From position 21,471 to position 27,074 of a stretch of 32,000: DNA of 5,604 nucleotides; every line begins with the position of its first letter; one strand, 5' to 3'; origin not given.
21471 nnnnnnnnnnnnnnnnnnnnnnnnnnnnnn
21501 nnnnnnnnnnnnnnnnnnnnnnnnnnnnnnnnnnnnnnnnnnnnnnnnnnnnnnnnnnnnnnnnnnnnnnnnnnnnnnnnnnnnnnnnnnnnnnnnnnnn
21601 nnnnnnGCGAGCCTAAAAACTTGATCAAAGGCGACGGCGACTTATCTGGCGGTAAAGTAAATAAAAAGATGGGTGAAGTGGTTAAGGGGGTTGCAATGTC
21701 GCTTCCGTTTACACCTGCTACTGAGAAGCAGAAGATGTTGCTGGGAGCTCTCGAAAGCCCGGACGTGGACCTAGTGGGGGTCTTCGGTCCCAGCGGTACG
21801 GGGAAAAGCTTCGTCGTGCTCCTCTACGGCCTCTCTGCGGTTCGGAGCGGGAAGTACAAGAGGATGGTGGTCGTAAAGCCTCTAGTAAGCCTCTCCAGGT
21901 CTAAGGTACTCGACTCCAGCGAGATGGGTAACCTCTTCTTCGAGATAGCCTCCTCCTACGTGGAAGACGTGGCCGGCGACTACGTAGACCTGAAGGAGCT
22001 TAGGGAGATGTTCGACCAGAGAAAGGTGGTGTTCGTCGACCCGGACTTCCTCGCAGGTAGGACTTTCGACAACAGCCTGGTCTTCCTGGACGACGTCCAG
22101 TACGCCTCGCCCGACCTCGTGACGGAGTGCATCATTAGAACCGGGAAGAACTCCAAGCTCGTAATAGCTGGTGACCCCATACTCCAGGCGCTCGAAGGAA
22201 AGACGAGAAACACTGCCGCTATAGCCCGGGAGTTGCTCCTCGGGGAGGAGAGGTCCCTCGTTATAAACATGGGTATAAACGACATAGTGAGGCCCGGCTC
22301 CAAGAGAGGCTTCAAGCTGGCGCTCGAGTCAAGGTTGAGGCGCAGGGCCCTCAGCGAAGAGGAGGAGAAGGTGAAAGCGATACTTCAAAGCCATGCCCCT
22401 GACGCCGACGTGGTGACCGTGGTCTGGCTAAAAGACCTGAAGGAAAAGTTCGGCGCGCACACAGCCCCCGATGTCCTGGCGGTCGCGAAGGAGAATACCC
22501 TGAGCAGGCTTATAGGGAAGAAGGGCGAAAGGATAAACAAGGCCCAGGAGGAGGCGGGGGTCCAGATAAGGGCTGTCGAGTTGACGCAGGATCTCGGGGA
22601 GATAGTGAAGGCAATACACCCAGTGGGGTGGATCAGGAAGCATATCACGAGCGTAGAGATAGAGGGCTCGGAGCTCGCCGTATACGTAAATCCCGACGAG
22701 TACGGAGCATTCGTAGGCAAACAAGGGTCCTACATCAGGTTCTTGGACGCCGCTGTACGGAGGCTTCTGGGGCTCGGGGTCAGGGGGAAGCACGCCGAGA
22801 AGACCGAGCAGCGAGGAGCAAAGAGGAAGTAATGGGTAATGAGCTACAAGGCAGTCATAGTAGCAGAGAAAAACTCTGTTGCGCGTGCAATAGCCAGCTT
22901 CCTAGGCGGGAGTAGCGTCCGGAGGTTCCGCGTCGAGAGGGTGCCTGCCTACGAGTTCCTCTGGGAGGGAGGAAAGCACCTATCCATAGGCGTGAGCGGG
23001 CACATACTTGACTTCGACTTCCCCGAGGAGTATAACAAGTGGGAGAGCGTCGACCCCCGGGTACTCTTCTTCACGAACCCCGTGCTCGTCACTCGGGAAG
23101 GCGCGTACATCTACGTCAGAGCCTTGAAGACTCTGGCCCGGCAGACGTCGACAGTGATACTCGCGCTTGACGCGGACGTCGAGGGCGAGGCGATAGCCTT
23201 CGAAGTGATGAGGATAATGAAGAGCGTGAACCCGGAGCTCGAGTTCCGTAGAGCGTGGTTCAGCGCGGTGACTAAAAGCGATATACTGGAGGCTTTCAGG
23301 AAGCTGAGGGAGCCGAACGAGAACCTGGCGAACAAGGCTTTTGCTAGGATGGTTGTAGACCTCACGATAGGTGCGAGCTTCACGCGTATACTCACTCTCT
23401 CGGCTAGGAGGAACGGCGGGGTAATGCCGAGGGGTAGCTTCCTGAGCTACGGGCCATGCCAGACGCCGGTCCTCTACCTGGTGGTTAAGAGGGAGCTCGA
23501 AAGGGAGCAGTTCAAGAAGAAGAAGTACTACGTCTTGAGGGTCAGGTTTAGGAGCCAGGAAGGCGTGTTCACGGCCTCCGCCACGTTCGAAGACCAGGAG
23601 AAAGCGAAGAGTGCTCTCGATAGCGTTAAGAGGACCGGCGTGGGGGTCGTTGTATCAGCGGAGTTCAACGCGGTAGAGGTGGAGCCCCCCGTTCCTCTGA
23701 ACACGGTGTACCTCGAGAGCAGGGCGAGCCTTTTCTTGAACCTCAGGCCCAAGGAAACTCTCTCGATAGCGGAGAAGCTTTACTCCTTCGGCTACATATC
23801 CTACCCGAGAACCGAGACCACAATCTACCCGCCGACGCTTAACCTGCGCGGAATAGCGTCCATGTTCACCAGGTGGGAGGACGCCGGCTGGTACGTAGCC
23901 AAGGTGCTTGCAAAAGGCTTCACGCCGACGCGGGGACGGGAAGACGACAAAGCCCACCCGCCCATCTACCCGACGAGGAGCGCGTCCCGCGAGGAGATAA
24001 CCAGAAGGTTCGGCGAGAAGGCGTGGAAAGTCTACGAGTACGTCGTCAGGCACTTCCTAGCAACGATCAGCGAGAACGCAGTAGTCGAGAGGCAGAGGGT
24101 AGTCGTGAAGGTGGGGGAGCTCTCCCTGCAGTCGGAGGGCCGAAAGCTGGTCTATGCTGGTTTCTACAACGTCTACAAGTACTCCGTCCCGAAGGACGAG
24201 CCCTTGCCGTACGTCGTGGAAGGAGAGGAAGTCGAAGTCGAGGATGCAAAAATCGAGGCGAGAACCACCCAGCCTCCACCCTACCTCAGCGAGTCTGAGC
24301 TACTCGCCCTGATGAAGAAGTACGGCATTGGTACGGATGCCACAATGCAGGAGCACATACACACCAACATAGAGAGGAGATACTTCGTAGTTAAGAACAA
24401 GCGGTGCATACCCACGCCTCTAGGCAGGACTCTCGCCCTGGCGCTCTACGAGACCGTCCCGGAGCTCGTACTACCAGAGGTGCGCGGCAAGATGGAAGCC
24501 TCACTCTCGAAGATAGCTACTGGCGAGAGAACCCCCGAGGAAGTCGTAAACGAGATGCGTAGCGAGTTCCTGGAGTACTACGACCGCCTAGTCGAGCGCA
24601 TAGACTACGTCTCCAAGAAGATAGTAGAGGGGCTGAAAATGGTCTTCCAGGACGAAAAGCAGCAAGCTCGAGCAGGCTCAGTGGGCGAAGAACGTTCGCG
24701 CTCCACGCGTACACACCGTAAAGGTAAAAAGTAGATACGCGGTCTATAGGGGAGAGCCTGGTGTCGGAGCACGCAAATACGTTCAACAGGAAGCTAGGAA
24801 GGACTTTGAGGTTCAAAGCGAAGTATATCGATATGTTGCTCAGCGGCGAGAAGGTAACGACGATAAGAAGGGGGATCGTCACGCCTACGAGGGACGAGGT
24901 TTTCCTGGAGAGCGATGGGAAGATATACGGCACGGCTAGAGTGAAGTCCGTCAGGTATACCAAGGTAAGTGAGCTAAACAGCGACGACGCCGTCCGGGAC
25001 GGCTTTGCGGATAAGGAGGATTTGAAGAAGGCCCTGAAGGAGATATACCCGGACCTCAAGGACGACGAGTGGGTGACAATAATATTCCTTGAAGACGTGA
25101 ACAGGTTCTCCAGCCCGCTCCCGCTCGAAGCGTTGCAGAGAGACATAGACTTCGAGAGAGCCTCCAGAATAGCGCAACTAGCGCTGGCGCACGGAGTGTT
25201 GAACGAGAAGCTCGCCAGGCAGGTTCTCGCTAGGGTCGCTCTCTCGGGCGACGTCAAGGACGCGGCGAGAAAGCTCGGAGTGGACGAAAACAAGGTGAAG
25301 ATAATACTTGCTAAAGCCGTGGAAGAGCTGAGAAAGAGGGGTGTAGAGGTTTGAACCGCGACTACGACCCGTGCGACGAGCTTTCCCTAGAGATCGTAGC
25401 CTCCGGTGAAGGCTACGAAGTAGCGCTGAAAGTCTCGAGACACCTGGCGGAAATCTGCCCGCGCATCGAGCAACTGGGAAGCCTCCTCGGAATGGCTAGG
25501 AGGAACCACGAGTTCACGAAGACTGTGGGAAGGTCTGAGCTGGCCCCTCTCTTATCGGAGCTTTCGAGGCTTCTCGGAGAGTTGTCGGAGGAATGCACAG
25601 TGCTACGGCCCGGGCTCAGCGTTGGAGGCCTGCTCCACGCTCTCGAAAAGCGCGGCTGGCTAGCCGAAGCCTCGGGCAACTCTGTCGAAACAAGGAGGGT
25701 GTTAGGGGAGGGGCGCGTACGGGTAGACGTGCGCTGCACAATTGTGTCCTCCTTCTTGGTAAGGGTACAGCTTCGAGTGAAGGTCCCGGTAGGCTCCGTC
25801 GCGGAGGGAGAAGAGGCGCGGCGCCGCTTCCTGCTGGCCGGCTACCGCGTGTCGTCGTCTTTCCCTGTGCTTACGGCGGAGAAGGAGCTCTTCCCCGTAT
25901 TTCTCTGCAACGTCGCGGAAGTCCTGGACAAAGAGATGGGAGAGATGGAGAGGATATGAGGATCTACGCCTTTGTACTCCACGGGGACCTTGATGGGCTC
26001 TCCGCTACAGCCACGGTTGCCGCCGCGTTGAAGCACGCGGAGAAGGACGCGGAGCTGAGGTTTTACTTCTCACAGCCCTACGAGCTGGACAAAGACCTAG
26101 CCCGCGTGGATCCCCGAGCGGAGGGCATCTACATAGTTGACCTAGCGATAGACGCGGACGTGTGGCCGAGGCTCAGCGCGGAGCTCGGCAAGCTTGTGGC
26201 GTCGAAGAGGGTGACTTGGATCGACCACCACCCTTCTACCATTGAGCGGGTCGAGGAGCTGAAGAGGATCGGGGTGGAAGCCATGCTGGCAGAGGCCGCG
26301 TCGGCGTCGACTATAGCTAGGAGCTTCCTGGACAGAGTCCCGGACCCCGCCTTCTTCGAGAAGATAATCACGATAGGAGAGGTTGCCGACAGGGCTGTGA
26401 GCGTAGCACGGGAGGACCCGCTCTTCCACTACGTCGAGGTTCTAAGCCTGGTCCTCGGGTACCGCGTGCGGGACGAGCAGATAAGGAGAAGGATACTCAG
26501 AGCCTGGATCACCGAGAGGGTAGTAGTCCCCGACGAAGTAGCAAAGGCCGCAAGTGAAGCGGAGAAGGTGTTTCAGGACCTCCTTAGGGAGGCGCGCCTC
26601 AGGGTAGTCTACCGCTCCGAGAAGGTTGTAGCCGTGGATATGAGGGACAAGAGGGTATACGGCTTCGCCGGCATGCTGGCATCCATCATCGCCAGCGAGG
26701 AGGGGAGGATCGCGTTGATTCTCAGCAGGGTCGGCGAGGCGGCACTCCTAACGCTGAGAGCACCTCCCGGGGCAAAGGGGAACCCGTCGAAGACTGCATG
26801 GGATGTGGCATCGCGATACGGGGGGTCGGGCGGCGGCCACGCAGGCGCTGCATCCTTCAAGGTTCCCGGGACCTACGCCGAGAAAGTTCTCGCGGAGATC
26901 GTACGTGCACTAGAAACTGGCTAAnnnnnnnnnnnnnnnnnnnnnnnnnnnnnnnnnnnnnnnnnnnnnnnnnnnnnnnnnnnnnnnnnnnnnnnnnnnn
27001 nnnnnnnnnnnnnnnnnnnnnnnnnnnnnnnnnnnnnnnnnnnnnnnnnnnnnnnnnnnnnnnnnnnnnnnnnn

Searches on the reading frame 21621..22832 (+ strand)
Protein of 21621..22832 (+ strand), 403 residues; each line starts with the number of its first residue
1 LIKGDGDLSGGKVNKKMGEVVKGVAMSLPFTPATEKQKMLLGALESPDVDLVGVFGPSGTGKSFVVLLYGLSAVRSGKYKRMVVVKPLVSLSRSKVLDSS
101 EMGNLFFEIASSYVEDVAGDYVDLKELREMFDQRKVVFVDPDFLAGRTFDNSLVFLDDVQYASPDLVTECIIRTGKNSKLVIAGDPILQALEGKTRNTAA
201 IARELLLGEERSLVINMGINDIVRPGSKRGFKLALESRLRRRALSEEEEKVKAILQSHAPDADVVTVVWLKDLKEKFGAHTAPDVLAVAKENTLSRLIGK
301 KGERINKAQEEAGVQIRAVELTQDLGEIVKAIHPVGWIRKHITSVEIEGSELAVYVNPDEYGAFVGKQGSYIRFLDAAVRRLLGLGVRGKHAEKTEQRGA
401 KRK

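Call 25: search_protein_families(library=pfam, proteins=[window:21621-22832:+], max_evalue=0.001)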
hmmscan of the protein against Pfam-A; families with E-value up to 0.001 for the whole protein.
window:21621-22832:+ (403 aa): 5 families
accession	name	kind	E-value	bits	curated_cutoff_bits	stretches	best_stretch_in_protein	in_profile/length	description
PF02562.22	PhoH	-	6.2e-35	121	27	1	31-231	3-200/205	PhoH-like protein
PF00013.35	KH_1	-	1e-06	28.8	21.5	1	295-319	12-36/66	KH domain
PF07650.23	KH_2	-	4.4e-06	26.8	22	0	284-320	26-62/78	KH domain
PF13184.12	KH_5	-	3.7e-05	24.2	27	0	286-332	7-59/69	NusA-like KH domain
PF00270.35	DEAD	-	0.00081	19.6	26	0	50-146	16-107/167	DEAD/DEAH box helicase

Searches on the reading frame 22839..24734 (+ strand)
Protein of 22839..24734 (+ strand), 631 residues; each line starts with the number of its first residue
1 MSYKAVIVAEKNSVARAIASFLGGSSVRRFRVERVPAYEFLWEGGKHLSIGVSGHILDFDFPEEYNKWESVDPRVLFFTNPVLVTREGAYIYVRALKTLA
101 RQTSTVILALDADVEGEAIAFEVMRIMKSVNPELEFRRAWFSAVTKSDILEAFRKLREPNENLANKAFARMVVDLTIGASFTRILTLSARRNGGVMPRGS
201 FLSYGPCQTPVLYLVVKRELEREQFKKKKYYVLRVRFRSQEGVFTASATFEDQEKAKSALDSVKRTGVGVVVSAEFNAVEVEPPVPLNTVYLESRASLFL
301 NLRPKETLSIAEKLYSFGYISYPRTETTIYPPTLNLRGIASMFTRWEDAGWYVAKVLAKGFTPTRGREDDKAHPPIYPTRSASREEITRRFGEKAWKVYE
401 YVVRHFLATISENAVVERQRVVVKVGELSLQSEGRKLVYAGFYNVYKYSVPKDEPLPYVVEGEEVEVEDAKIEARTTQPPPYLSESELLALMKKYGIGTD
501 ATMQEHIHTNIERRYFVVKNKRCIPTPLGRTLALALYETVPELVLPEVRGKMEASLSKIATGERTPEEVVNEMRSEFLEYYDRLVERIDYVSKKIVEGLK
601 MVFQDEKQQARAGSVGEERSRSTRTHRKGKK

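Call 25: search_protein_families(library=pfam, proteins=[window:22839-24734:+], max_evalue=0.001)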
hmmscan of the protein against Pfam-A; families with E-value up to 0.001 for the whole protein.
window:22839-24734:+ (631 aa): 2 families
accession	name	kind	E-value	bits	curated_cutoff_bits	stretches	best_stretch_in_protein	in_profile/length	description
PF01131.25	Topoisom_bac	-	2.8e-115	386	35.1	1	159-570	2-410/411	DNA topoisomerase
PF01751.28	Toprim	-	4.5e-13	49.6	23.1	1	6-143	2-95/96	Toprim domain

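Call 65: find_related_loci(query=window:22839-24734:+, collection=genome_contigs, flank=10000)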
Query window:22839-24734:+ (631 aa) in genome_contigs; peptide patterns used: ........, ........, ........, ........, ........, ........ (x = any residue, [..] = any of these).
32 stretches matched a pattern; 12 encode a relative of the query (tblastn E <= 1e-3); 12 distinct loci.
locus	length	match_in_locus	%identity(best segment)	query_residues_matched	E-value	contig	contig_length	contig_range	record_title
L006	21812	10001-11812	66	1-603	0e+0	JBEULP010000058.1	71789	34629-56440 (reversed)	MAG: Infirmifilum sp. isolate KC_020 contig63, whole genome shotgun sequence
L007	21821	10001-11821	54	6-606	0e+0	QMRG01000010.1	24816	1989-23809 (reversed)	MAG: Thermoprotei archaeon isolate B69_G16 B69_Guay16_scaffold_00787, whole genome shotgun sequence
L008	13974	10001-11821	54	1-603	0e+0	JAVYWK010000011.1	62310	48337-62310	MAG: Thermofilaceae archaeon isolate DRTY-2_202007_bins_31 DRTY-2_202007_bins_31_scaffold_11, whole genome shotgun seque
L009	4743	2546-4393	54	3-611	0e+0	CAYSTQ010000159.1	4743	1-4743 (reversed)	MAG TPA_asm: uncultured Thermoproteales archaeon isolate binchicken_co6_63 genome assembly, contig: NODE_24568_length_47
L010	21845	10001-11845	51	1-610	0e+0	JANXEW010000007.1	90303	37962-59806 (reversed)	MAG: Thermofilaceae archaeon isolate SKYB99 NODE_7_length_90303_cov_16.674983, whole genome shotgun sequence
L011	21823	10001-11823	55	2-603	0e+0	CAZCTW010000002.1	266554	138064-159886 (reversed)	MAG TPA_asm: uncultured Thermofilaceae archaeon isolate SRP141552_co1_150 genome assembly, contig: NODE_6_length_266554_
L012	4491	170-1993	49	6-614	0e+0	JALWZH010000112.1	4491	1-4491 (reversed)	MAG: Thermoproteales archaeon isolate T2_metabat1_scaf2bin.089 T2_NODE_43374_length_4491_cov_2.400321, whole genome shot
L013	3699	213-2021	47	4-604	1e-180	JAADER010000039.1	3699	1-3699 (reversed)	MAG: Thermoproteota archaeon isolate L_MetaBat.236 contig-127_34705, whole genome shotgun sequence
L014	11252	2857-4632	49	6-600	4e-168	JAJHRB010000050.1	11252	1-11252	MAG: Thermoproteaceae archaeon isolate Bin S10 scaffold_1293_c1, whole genome shotgun sequence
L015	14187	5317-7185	52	6-624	0e+0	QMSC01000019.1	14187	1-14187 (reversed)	MAG: Thermoprotei archaeon isolate B14_G17 B14_Guay17_scaffold_00847, whole genome shotgun sequence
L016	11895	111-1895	50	6-599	4e-177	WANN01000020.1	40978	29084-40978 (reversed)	MAG: Thermoproteaceae archaeon isolate S141_100_esom k151_238165, whole genome shotgun sequence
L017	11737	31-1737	34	6-600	5e-93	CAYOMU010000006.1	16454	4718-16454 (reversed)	MAG TPA_asm: Candidatus Woesearchaeota archaeon isolate SRP041649_co1_70 genome assembly, contig: NODE_553_length_16454_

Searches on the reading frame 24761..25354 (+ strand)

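Call 25: search_protein_families(library=pfam, proteins=[window:24761-25354:+], max_evalue=0.001)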
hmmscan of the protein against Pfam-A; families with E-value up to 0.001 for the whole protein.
window:24761-25354:+ (197 aa): 1 family
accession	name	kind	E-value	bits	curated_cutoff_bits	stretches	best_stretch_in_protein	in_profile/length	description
PF04266.20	ASCH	-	4.7e-15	56.6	21.2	1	16-111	1-100/103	ASCH domain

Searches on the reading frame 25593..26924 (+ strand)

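Call 25: search_protein_families(library=pfam, proteins=[window:25593-26924:+], max_evalue=0.001)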
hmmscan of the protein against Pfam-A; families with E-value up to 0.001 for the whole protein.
window:25593-26924:+ (443 aa): 2 families
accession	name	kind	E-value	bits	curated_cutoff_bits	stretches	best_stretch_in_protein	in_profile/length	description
PF02272.25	DHHA1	-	2.1e-05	25.3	25.9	1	359-440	18-96/102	DHHA1 domain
PF01368.27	DHH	-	0.00012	22.8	28.1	1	130-246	7-102/125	DHH family, N-terminal domain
